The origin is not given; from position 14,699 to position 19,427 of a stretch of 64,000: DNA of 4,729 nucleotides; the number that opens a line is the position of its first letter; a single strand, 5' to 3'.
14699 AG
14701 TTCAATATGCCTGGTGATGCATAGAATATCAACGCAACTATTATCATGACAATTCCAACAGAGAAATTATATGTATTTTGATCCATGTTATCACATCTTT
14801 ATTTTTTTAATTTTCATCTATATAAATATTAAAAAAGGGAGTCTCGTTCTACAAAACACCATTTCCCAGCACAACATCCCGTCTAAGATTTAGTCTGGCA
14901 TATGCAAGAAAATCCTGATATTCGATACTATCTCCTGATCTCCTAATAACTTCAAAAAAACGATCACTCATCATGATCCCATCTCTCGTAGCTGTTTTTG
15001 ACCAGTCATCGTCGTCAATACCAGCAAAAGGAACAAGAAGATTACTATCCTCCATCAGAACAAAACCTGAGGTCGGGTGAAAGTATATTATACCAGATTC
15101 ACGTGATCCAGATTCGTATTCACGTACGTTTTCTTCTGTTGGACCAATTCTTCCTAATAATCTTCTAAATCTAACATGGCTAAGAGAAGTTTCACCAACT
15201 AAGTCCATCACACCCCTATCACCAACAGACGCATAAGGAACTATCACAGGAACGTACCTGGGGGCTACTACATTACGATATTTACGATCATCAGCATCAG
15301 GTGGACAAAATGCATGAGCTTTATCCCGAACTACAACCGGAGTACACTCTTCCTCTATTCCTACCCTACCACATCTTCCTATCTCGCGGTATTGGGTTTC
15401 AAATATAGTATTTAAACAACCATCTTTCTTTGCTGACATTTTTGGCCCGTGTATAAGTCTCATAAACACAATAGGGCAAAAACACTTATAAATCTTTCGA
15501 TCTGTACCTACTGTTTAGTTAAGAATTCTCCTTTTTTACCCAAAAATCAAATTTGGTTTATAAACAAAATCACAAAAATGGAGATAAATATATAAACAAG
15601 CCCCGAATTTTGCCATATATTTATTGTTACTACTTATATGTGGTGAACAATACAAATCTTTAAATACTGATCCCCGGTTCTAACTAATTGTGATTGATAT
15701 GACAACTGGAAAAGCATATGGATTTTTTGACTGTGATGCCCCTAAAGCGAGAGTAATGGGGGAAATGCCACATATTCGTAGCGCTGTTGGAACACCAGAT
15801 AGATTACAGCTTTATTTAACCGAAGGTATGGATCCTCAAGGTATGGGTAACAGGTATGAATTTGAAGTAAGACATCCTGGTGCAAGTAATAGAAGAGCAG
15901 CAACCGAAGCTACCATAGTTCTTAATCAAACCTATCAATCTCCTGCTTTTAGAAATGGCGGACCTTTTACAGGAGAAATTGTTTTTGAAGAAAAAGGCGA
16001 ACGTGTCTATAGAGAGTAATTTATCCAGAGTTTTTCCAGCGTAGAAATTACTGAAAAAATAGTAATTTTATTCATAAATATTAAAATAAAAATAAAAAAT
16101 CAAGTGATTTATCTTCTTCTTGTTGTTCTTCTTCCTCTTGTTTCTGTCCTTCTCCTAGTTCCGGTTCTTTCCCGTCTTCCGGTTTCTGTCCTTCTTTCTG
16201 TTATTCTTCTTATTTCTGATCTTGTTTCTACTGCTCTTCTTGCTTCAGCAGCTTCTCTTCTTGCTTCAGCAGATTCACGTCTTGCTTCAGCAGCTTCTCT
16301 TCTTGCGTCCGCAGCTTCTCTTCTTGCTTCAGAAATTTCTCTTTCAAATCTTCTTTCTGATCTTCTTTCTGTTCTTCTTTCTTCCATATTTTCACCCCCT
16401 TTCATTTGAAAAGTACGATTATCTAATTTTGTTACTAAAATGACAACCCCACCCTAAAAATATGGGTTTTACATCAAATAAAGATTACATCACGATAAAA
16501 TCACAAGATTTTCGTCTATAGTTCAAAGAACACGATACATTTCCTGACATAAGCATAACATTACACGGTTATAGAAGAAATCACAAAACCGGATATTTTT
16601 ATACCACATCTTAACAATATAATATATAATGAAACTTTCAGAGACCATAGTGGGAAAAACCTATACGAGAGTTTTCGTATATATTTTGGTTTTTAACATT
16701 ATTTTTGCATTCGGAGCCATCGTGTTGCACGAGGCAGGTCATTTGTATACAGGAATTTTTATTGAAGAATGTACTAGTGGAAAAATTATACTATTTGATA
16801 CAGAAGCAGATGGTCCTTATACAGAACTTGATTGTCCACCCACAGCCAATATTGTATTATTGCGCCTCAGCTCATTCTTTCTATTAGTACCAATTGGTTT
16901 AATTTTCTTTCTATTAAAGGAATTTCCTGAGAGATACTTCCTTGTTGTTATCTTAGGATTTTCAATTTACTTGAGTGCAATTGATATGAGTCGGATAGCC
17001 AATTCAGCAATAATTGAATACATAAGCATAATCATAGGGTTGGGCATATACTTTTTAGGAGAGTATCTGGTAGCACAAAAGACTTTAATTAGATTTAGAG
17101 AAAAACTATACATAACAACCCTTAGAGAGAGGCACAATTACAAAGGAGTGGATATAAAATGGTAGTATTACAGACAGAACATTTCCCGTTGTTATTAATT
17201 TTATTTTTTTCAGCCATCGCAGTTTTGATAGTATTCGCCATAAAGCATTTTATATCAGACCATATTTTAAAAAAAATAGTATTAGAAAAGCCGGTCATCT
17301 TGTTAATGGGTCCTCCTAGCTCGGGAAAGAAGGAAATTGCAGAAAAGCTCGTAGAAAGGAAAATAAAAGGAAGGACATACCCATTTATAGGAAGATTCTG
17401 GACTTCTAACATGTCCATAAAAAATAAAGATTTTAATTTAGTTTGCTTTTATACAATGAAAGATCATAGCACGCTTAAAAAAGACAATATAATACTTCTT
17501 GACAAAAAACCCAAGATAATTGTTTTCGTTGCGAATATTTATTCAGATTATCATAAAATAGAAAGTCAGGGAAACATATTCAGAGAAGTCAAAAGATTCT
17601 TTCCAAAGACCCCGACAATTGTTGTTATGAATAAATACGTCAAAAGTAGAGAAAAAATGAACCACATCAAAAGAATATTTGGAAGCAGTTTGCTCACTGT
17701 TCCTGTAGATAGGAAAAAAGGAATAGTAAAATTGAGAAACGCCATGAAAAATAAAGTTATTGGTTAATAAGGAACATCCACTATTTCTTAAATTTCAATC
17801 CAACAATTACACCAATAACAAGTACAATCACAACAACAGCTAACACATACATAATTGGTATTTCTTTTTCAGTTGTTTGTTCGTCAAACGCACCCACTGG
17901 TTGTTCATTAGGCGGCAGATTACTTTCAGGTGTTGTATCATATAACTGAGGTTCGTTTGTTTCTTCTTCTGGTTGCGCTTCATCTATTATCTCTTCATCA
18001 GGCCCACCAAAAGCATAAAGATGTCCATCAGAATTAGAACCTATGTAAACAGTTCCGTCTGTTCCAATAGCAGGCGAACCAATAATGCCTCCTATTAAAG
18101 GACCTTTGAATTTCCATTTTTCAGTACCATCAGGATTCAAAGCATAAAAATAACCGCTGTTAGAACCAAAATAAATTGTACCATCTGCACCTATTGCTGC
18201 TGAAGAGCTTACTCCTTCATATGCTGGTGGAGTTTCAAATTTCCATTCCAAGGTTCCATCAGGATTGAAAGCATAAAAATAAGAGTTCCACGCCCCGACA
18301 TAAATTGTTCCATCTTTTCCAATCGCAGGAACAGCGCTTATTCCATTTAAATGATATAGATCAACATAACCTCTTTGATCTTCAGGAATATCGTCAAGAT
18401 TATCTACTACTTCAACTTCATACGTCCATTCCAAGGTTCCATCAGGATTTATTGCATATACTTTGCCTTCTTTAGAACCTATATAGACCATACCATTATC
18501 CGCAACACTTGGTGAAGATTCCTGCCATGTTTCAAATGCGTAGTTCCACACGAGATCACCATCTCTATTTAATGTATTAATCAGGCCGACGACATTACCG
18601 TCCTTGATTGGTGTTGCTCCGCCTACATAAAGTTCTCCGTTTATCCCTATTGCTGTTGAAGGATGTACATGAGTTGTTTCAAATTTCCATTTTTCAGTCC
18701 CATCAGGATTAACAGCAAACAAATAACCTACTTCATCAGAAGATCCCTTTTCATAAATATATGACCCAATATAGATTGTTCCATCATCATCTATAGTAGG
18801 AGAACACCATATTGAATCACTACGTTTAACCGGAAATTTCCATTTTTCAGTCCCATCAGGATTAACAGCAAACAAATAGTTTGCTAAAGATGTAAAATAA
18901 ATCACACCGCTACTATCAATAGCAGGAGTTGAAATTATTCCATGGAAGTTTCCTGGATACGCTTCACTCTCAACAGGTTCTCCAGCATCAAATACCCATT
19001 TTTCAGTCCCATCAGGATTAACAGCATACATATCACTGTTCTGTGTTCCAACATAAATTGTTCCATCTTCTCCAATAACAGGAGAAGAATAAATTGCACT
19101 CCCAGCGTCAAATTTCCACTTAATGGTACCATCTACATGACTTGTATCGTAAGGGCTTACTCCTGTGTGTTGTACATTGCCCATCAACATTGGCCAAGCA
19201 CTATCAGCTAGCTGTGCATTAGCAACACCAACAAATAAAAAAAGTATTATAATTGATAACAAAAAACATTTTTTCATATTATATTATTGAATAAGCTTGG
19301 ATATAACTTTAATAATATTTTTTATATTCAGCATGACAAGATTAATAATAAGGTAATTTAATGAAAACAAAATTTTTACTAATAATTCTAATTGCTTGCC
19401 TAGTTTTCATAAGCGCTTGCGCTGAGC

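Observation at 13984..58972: Dispersed class of ~18 orphan ORFs with non-native protein composition but native codons, wedged into conserved operon seams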

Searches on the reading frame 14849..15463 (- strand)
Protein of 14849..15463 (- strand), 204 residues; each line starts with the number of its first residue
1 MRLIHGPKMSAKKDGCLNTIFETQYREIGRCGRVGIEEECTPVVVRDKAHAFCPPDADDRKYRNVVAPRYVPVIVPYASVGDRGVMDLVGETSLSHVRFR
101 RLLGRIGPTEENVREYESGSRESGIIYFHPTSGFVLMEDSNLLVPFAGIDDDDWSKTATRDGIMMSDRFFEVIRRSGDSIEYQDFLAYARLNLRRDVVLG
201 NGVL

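Call 7: search_protein_families(library=pfam, max_evalue=0.01, proteins=[window:14849-15463:-])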
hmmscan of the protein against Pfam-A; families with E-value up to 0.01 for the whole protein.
window:14849-15463:- (204 aa): 0 families

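Call 84: search_protein_families(library=phrogs, max_evalue=0.01, proteins=[window:14849-15463:-])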
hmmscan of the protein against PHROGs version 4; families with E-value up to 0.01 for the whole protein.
window:14849-15463:- (204 aa): 0 families

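Call 85: search_protein_families(library=padloc, max_evalue=0.01, proteins=[window:14849-15463:-])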
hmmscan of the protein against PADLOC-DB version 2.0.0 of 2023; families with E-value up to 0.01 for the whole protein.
window:14849-15463:- (204 aa): 0 families

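Call 104: find_related_loci(query=window:14849-15463:-, collection=viral_contigs, flank=5000)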
Query window:14849-15463:- (204 aa) in viral_contigs; peptide patterns used: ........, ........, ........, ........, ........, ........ (x = any residue, [..] = any of these).
3 stretches matched a pattern, but none encodes a relative of the query by tblastn (E <= 1e-3).

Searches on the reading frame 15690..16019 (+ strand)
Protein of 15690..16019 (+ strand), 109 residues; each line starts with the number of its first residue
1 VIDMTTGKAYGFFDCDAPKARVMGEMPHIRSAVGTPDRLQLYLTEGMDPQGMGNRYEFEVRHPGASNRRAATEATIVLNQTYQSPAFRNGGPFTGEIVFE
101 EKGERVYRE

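Call 7: search_protein_families(library=pfam, max_evalue=0.01, proteins=[window:15690-16019:+])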
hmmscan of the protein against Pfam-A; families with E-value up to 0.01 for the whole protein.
window:15690-16019:+ (109 aa): 0 families

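Call 84: search_protein_families(library=phrogs, max_evalue=0.01, proteins=[window:15690-16019:+])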
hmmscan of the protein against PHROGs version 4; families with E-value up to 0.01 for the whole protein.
window:15690-16019:+ (109 aa): 0 families

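Call 85: search_protein_families(library=padloc, max_evalue=0.01, proteins=[window:15690-16019:+])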
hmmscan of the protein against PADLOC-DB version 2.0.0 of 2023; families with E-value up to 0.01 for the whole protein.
window:15690-16019:+ (109 aa): 0 families

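Call 98: search_protein_families(library=pfam, max_evalue=10, proteins=[window:15690-16019:+])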
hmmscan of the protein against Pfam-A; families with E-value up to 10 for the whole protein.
window:15690-16019:+ (109 aa): 0 families

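Call 107: list_cluster_members(proteins=[window:15690-16016:+, window:16112-16387:-, window:20914-21222:+, window:32057-32311:+, window:39065-39268:-, window:44493-44687:-, window:52127-52810:-, window:57661-58026:-, window:15699-16016:+, window:14607-14786:-])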
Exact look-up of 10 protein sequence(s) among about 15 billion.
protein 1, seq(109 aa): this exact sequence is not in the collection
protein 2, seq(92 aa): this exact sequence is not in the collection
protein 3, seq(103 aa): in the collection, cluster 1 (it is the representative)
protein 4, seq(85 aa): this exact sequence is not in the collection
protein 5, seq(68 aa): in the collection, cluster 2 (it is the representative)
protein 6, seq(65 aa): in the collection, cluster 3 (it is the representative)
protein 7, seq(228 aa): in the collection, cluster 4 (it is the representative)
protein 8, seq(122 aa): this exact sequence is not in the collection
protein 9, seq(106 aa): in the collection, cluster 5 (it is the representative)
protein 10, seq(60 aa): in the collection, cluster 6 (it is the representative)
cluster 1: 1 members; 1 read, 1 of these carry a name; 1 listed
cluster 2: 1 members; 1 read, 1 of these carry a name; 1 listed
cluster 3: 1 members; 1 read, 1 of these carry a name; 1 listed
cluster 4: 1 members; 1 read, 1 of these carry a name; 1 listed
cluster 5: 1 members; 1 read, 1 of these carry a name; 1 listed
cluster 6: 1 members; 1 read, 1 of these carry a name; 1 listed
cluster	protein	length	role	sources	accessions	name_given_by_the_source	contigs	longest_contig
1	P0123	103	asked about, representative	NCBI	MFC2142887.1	hypothetical protein ACFLQN_00640 [Candidatus Aenigmatarchaeota archaeon]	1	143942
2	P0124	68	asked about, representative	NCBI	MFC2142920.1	hypothetical protein ACFLQN_00815 [Candidatus Aenigmatarchaeota archaeon]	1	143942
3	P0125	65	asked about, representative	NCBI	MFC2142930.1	hypothetical protein ACFLQN_00865 [Candidatus Aenigmatarchaeota archaeon]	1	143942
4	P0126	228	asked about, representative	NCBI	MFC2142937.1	hypothetical protein ACFLQN_00900 [Candidatus Aenigmatarchaeota archaeon]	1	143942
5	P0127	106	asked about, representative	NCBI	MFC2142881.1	hypothetical protein ACFLQN_00610 [Candidatus Aenigmatarchaeota archaeon]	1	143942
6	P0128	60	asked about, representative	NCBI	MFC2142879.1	hypothetical protein ACFLQN_00600 [Candidatus Aenigmatarchaeota archaeon]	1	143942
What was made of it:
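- ORFs 32057, 16109 and 57658 were not found in NCBI under the starts I tried (call 107).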

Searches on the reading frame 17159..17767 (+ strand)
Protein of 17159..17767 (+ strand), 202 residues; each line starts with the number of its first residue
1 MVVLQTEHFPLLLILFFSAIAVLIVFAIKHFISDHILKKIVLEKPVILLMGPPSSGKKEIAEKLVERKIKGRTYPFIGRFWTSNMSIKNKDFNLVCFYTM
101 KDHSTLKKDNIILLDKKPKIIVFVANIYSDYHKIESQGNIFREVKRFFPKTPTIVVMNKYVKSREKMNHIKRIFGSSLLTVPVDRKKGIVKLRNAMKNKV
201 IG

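Call 14: search_protein_families(library=pfam, max_evalue=0.001, proteins=[window:17159-17767:+])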
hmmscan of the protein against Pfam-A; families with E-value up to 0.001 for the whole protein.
window:17159-17767:+ (202 aa): 1 family
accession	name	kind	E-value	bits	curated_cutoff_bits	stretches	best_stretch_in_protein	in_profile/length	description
PF06858.20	NOG1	-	2.7e-05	24.3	27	1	118-159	14-56/58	Nucleolar GTP-binding protein 1 (NOG1)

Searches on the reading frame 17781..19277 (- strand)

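Call 14: search_protein_families(library=pfam, max_evalue=0.001, proteins=[window:17781-19277:-])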
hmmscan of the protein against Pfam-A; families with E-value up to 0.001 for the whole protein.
window:17781-19277:- (498 aa): 6 families
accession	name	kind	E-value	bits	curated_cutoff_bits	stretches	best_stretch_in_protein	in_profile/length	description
PF13570.13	Beta-prop_ACSF4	-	5.8e-31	108.5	133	3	114-288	93-253/329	Beta-alanine-activating enzyme, beta-propeller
PF13360.13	PQQ_2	-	7.9e-22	78.5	27.6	2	233-389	5-143/233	Outer membrane protein assembly factor BamB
PF01011.28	PQQ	-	2.8e-08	33.4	26.7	0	65-104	52-91/595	Glucose/ethanol/alcohol dehydrogenase, beta-propeller domain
PF25292.1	Beta-prop_CGLA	-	7.1e-06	26.1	26.8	0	266-289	49-72/316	Lambda-carrageenase beta-propeller domain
PF07494.17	Reg_prop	-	0.00047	20.5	20.4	0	162-173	12-23/24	Two component regulator propeller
PF07202.18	Tcp10_C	-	0.00069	19.7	36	0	278-286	10-18/35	T-complex protein 10 C-terminus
